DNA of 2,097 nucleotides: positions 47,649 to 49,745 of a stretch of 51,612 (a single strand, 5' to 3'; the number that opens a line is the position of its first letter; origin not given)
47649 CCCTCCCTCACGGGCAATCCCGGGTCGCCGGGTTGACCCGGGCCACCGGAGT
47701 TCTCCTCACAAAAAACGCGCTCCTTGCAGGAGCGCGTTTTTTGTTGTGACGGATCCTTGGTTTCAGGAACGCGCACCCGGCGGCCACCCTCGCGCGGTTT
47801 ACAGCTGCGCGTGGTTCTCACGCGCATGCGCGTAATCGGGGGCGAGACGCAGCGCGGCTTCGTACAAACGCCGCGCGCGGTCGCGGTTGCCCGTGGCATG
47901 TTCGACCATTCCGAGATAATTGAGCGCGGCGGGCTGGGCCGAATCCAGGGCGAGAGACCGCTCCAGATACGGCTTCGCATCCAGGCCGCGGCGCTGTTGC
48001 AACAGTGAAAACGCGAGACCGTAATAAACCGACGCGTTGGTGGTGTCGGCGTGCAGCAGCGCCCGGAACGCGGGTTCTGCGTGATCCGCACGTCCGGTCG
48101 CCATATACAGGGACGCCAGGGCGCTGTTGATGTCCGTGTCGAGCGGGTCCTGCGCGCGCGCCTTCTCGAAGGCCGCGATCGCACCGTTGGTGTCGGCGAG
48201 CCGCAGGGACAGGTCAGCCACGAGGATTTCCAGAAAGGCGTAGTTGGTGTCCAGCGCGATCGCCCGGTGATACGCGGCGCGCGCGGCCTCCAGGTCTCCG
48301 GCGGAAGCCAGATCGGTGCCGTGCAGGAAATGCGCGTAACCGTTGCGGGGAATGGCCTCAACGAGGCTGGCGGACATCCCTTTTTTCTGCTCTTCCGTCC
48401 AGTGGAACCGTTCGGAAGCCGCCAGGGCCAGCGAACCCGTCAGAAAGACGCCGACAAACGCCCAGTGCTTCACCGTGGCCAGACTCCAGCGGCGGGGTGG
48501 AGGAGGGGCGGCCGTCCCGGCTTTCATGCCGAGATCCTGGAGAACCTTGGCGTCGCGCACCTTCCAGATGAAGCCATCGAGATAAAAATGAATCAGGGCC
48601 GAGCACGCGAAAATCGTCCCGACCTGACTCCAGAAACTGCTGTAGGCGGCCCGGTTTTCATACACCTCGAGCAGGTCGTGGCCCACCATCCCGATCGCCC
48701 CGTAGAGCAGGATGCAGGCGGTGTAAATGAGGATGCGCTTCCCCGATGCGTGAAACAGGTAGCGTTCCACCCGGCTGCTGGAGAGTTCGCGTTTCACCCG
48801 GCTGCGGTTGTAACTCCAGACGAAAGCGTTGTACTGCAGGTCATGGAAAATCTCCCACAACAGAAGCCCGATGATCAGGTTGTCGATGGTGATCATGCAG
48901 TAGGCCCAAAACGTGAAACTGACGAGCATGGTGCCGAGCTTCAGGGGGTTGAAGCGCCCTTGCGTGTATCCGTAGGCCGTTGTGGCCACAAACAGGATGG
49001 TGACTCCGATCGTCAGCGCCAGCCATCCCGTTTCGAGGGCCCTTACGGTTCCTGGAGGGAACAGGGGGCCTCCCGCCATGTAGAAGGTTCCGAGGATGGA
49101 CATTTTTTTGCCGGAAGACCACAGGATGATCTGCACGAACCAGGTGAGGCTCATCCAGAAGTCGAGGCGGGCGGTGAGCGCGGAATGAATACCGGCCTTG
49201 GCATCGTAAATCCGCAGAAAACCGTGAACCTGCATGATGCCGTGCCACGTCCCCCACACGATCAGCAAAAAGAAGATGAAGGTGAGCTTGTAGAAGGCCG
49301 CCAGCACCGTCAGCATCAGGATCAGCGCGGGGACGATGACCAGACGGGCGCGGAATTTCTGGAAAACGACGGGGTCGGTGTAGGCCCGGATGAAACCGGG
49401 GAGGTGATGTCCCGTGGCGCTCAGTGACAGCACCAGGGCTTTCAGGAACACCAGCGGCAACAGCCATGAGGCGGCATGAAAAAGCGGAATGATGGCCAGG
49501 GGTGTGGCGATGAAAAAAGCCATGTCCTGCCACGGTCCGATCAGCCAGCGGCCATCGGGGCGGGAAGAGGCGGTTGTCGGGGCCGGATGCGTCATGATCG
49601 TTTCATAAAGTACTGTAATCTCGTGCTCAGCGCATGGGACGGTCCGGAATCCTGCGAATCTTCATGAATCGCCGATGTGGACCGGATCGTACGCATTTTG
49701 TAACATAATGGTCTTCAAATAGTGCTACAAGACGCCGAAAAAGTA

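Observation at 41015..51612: Candidate undescribed cell-envelope sugar-oxidation/uptake locus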

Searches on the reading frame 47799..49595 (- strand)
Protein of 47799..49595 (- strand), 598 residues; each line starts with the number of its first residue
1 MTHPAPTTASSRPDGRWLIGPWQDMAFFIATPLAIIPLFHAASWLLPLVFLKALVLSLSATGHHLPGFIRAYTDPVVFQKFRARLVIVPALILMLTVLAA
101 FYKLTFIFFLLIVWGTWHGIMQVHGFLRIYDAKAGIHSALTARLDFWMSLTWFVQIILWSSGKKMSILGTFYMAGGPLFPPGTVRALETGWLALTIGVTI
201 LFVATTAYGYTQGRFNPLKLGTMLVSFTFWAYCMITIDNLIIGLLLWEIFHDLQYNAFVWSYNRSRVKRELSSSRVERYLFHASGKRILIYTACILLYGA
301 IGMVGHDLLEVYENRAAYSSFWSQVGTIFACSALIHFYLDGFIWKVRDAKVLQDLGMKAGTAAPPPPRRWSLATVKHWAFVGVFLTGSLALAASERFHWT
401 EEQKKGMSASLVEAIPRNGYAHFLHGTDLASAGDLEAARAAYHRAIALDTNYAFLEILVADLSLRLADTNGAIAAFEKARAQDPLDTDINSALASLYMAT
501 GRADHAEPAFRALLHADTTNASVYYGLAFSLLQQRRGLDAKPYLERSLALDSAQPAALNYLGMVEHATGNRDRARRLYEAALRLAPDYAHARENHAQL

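Call 4: search_protein_families(library=pfam, proteins=[window:47799-49595:-], max_evalue=0.01)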
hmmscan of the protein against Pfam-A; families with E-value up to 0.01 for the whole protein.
window:47799-49595:- (598 aa): 13 families
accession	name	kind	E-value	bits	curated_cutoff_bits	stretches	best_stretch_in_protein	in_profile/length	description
PF07719.23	TPR_2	-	1.9e-15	56.1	27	1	555-588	1-34/34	Tetratricopeptide repeat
PF14559.12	TPR_19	-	3.5e-12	46.9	25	3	468-524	6-61/68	Tetratricopeptide repeat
PF13428.12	TPR_14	-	1.1e-11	44.6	23.5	1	555-598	1-44/44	Tetratricopeptide repeat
PF13432.12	TPR_16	-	1.8e-11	44.7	32.7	2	461-520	5-64/65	Tetratricopeptide repeat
PF13181.12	TPR_8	-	1.9e-10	40.5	25.7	0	561-588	7-34/34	Tetratricopeptide repeat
PF13414.12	TPR_11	-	2.8e-09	36.9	26.8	0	429-453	4-28/42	TPR repeat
PF00515.34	TPR_1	-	7.6e-09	35.5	27.8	0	556-588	2-34/34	Tetratricopeptide repeat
PF23914.1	TPR_CcmH_CycH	-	8.3e-07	29.4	42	1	460-548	57-148/158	Cytochrome c-type biogenesis protein H TPR domain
PF13424.12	TPR_12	-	3e-06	27.7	30.1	1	521-586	3-76/77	Tetratricopeptide repeat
PF13176.12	TPR_7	-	3e-05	24.2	27.9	0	566-589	10-33/36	Tetratricopeptide repeat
PF13374.12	TPR_10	-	5.7e-05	23.4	27.5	1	556-584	3-31/42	Tetratricopeptide repeat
PF13431.12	TPR_17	-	0.00032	21.2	24.4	0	510-535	2-27/34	Tetratricopeptide repeat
PF13429.12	TPR_15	-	0.0018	18.2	26.2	0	553-594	144-185/280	Tetratricopeptide repeat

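Call 5: search_protein_families(library=ncbifam, proteins=[window:47799-49595:-], max_evalue=0.01)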
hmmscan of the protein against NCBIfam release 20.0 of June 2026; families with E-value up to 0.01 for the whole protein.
window:47799-49595:- (598 aa): 15 families
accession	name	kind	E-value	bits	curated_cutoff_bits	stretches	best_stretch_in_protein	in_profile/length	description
TIGR02917.1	PEP_TPR_lipo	equivalog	2.4e-14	52.2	312.2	1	426-591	370-873/899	XrtA/PEP-CTERM system TPR-repeat protein PrsT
TIGR02521.1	type_IV_pilW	equivalog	7.4e-09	35.5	154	2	519-594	29-104/234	type IV pilus biogenesis/stability protein PilW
NF040959.1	MamA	equivalog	4.4e-08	32.8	200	1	468-577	86-195/204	magnetosome protein MamA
NF033762.1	social_mot_Tgl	equivalog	7.3e-08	32.1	225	1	519-597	29-108/252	social motility TPR repeat lipoprotein Tgl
NF052415.1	T3SS_chap_SctY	equivalog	9.2e-08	32.6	70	1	491-583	10-105/106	type III secretion apparatus assembly chaperone SctY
TIGR02552.1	LcrH_SycD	equivalog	2.3e-07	30.6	104.8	1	497-589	28-120/136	SycD/LcrH family type III secretion system chaperone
NF033920.0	C39_PA2778_fam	equivalog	7.6e-07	28.8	150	2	466-550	169-253/255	PA2778 family cysteine peptidase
NF033758.1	gliding_GltE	equivalog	1.4e-05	24.2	225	1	433-598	100-265/411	adventurous gliding motility TPR repeat lipoprotein GltE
NF053607.1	CHU_0125_OmpA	equivalog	2.5e-05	23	620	1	468-547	34-113/639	CHU_0125 family OmpA-like outer membrane integrity protein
NF008757.0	PRK11788.1-5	equivalog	0.00037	19.7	363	1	431-567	192-328/388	lipopolysaccharide assembly protein LapB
NF047371.1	FlcA_CTERM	equivalog_domain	0.00073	18.1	300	0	431-515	451-535/646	periplasmic flagellar collar protein FlcA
NF008391.2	PRK11189.1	equivalog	0.00077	19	250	1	543-595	87-139/297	lipoprotein NlpI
NF008520.0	PRK11447.1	equivalog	0.0023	15.8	858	1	448-545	346-442/1157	cellulose synthase complex outer membrane protein BcsC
TIGR00990.1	3a0801s09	subfamily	0.004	15.8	757.25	0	417-581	329-493/615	mitochondrial import receptor subunit TOM70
TIGR03939.1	PGA_TPR_OMP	equivalog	0.0053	15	366.65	0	459-534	401-476/800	poly-beta-1,6 N-acetyl-D-glucosamine export porin PgaA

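Call 27: search_solved_structures(query=A2, max_evalue=1)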
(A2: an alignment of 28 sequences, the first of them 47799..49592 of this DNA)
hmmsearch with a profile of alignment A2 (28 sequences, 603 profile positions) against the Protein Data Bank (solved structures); distinct sequences matched with E-value up to 1: 450 (the best 60 are shown).
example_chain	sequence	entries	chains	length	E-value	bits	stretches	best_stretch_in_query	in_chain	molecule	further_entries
9qhb_A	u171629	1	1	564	1.9e-118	399.8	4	415-595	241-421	Engineered tetratricopeptide repeat protein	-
7yeh_B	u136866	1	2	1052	4.7e-65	223.5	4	425-600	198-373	UDP-N-acetylglucosamine--peptide N-acetylglucosaminyltransferase 110 kDa subunit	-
1w3b_A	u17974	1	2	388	2.2e-62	214.7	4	428-599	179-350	UDP-N-ACETYLGLUCOSAMINE--PEPTIDE N-ACETYLGLUCOSAMINYLTRANSFERASE 110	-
8bu0_A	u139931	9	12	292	4.6e-62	213.6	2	455-600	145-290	Consensus tetratricopeptide repeat protein | Crystal structure of an 8-repeat consensus TPR superhelix with Zinc. | Monomer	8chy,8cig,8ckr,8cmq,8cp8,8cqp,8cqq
9qhc_A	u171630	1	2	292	5e-60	206.9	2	455-600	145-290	Engineered tetratricopeptide repeat protein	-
6eou_A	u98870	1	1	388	1.9e-59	205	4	429-598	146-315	UDP-N-acetylglucosamine--peptide N-acetylglucosaminyltransferase 110 kDa subunit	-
7ntf_A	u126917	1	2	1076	6e-59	203.3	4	429-600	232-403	Isoform 1 of UDP-N-acetylglucosamine--peptide N-acetylglucosaminyltransferase 110 kDa subu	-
7yea_A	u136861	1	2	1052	6.2e-59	203.3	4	425-600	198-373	UDP-N-acetylglucosamine--peptide N-acetylglucosaminyltransferase 110 kDa subunit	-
7y4i_A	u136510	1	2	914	1.8e-48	168.7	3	424-598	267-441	Probable UDP-N-acetylglucosamine--peptide N-acetylglucosaminyltransferase SPINDLY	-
8dtf_A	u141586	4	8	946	2.1e-48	168.5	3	424-598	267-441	Probable UDP-N-acetylglucosamine--peptide N-acetylglucosaminyltransferase SPINDLY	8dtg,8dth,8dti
7qdr_B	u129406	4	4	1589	8.8e-45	156.5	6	454-590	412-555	Tetratricopeptide repeat protein 37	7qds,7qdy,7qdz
9g8o_B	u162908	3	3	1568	3e-44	154.8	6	454-590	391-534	Superkiller complex protein 3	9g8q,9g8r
8fgw_D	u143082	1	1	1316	8.4e-38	133.5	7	455-557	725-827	Tetratricopeptide repeat protein 21B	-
8bbe_D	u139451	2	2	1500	1.3e-37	132.9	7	455-554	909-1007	SNAP-tag,Tetratricopeptide repeat protein 21B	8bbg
9eh1_Q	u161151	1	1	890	2.5e-36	128.6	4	422-591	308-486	RNA polymerase-associated protein CTR9 homolog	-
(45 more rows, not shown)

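Call 38: predict_structure(alignment_id=A2)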
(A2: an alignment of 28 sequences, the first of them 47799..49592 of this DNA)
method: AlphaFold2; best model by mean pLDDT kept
length: 597 residues; sequences in the alignment: 28
mean_pLDDT: 85.2   pTM: 0.79
mean pLDDT of the five models: 85.2, 84.6, 82.7, 82.6, 82.1
residues with pLDDT >= 90: 323; 70-90: 182; 50-70: 60; < 50: 32
segments of 3 or more residues with pLDDT < 50: 1-12, 304-318, 358-362
pLDDT, mean of each block of 10 residues (from residue 1): 39 72 89 92 81 68 65 80 91 89 87 89 90 86 95 94 91 90 95 98 95 92 95 88 87 83 80 76 77 72 47 43 64 83 69 59 59 89 93 83 84 94 94 97 94 96 97 97 93 96 96 94 97 96 98 97 96 98 96 95
secondary structure, 60 per line:
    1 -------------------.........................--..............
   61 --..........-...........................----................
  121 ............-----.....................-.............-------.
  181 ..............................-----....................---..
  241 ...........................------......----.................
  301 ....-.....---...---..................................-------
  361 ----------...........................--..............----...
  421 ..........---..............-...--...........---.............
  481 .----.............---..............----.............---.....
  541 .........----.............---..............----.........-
elements in order: H20-44 H47-60 H63-72 H74-100 H105-132 H138-158 H160-172 H180-210 H216-235 H239-267 H274-279 H284-304 H306-310 H320-353 H371-397 H400-413 H418-430 H434-447 H454-464 H468-481 H486-498 H502-515 H520-532 H536-549 H554-566 H570-583 H588-596

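Call 40: fold_search(model_id=the predicted structure, library=pdb)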
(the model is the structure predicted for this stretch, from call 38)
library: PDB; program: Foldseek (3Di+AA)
matches with E <= 10: 1408; with E <= 0.001: 273
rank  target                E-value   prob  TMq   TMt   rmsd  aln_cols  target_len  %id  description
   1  8chy                  3.4e-08  1.00  0.28  0.57   8.6       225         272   24  Crystal structure of an 8-repeat consensus TPR superhelix with Zinc. (released 2024-02-21)
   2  1w3b_A                4.0e-08  1.00  0.24  0.34  15.3       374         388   19  The superhelical TPR domain of O-linked GlcNAc transferase reveals structural similarities to importin alpha. (released 2004-09-09)
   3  9qhb                  5.2e-08  1.00  0.26  0.51  10.4       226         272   23  Crystal structure of 16-repeat CTPR protein with eliminated coordination sites (released 2025-10-22)
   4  6eou                  5.6e-08  1.00  0.27  0.43  14.6       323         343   21  O-GlcNAc transferase TPR domain with the intellectual disability associated mutation L254F (released 2018-05-09)
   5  9qhc_B                8.7e-08  1.00  0.26  0.51   9.2       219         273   23  Crystal structure of 8-repeat CTPR protein with eliminated coordination sites (released 2025-10-22)
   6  1w3b_B                2.0e-07  1.00  0.27  0.41  10.5       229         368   24  The superhelical TPR domain of O-linked GlcNAc transferase reveals structural similarities to importin alpha. (released 2004-09-09)
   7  9qhc_A                5.1e-07  1.00  0.26  0.49  11.2       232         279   22  Crystal structure of 8-repeat CTPR protein with eliminated coordination sites (released 2025-10-22)
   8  7ntf_B                6.5e-07  1.00  0.23  0.17  17.6       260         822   19  Cryo-EM structure of unliganded O-GlcNAc transferase (released 2021-11-17)
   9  7y4i_A                8.9e-07  1.00  0.24  0.19  15.0       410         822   17  Crystal structure of SPINDLY in complex with GDP (released 2022-12-07)
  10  7y4i_B                9.3e-07  1.00  0.24  0.19  15.0       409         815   15  Crystal structure of SPINDLY in complex with GDP (released 2022-12-07)
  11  8dtg_A                1.0e-06  1.00  0.30  0.24  13.3       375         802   17  Cryo-EM structure of Arabidopsis SPY alternative conformation 1 (released 2023-03-08)
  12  8a3t_F                1.0e-06  1.00  0.24  0.28  23.5       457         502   15  S. cerevisiae APC/C-Cdh1 complex (released 2022-08-31)
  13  7ntf_A                1.4e-06  1.00  0.23  0.16  18.1       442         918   16  Cryo-EM structure of unliganded O-GlcNAc transferase (released 2021-11-17)
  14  7yeh_A                1.6e-06  1.00  0.26  0.16  16.9       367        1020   19  Cryo-EM structure of human OGT-OGA complex (released 2023-07-12)
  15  9gaw_J                2.4e-06  1.00  0.23  0.26  20.4       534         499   14  High-resolution structure of the Anaphase-promoting complex/cyclosome (APC/C) bound to co-activator Cdh1 (released 2024-08-14)
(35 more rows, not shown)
